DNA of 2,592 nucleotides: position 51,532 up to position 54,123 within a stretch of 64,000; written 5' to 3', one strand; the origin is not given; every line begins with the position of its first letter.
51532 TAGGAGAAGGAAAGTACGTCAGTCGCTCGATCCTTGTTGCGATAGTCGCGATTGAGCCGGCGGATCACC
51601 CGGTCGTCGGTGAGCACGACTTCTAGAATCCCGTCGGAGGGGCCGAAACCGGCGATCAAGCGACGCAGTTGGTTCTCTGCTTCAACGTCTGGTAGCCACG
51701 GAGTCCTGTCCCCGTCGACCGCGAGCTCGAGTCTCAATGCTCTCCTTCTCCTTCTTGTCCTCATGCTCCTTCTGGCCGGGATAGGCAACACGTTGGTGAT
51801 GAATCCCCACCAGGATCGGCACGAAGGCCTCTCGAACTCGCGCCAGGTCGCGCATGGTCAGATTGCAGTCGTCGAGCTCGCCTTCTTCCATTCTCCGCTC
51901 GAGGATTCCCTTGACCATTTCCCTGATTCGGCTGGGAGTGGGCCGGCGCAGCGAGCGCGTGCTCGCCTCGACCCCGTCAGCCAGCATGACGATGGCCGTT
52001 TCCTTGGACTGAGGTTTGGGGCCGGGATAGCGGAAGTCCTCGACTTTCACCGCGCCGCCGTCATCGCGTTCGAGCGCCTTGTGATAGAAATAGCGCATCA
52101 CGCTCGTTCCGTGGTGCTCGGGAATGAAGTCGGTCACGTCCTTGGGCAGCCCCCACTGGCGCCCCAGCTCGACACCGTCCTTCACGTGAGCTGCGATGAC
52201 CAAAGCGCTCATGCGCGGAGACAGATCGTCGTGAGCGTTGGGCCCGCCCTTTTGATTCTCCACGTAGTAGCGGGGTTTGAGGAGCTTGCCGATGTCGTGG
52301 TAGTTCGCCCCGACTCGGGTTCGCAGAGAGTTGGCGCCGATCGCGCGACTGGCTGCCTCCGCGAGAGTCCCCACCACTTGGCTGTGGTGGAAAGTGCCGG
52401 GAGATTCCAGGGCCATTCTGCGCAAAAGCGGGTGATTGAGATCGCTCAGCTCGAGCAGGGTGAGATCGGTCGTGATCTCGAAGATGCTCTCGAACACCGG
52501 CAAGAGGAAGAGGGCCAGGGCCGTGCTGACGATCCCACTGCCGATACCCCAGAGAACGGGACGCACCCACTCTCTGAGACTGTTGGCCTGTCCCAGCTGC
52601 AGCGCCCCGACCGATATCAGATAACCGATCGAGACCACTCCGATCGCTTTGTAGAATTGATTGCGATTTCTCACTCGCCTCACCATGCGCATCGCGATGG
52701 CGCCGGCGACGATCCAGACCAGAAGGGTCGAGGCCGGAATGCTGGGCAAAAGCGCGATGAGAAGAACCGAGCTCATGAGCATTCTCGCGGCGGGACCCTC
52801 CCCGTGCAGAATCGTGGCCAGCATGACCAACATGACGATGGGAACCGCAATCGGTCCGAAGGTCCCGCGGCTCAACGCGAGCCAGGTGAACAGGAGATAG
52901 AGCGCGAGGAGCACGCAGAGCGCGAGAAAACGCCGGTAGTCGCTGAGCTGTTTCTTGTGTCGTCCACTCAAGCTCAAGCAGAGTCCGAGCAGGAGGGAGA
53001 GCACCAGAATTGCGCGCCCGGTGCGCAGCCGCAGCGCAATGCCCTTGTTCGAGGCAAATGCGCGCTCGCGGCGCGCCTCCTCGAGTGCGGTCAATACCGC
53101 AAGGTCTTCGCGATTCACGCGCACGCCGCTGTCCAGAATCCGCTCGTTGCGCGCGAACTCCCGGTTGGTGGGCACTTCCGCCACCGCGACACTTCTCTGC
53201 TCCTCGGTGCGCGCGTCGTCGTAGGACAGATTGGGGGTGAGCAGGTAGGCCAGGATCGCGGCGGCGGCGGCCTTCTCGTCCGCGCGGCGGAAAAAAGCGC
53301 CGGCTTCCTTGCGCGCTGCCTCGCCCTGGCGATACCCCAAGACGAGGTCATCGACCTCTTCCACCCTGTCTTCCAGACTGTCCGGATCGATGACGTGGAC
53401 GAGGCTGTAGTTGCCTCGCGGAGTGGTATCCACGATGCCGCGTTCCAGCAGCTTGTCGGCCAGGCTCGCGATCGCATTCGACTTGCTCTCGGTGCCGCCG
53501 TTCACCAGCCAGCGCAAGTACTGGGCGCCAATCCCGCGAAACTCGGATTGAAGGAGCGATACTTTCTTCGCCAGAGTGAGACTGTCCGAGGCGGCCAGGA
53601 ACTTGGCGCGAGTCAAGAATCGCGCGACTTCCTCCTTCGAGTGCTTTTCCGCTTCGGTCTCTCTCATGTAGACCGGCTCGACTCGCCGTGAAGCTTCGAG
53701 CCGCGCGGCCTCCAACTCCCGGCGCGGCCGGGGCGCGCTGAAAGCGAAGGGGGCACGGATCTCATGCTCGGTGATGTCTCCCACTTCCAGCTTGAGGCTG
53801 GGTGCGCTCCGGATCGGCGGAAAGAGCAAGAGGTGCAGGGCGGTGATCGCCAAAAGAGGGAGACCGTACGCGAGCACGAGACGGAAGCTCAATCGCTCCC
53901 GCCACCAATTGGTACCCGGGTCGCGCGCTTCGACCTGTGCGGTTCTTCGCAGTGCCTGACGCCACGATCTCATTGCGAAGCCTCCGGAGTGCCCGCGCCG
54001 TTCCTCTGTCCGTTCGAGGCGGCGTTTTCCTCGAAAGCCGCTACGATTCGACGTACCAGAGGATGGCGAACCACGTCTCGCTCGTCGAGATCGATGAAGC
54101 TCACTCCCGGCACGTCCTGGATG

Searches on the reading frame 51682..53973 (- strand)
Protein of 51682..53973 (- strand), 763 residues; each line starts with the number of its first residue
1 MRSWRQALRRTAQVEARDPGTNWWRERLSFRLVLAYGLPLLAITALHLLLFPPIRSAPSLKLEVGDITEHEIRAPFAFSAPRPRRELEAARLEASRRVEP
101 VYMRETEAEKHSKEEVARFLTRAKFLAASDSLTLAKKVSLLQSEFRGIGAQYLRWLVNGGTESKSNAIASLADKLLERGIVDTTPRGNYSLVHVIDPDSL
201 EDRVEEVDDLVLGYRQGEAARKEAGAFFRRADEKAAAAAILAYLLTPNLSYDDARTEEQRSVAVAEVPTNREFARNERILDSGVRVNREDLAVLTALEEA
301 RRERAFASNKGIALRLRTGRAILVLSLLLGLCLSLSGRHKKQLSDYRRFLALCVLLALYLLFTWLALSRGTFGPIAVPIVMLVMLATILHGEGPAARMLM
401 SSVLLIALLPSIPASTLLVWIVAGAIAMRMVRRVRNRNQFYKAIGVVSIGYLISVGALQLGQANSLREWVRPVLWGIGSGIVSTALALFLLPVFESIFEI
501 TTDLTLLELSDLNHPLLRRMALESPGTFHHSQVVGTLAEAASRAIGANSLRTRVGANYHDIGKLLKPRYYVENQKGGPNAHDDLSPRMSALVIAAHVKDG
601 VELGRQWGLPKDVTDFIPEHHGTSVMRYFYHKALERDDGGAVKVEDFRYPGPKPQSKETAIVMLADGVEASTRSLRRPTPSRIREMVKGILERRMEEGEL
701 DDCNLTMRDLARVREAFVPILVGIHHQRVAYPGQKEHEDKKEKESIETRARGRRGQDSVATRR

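Call 60: search_protein_families(library=pfam, proteins=[window:51682-53973:-], max_evalue=0.0001)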
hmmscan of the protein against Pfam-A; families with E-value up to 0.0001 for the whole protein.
window:51682-53973:- (763 aa): 3 families
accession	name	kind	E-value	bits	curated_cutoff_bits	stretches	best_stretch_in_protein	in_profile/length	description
PF07697.16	7TMR-HDED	-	1.9e-26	93.9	27.6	1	63-298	1-221/224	7TM-HD extracellular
PF07698.17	7TM-7TMR_HD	-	3.6e-21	76.4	29.4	1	319-502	6-190/190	7TM receptor with intracellular HD hydrolase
PF01966.28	HD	-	1.6e-13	51.4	22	1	527-670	1-115/116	HD domain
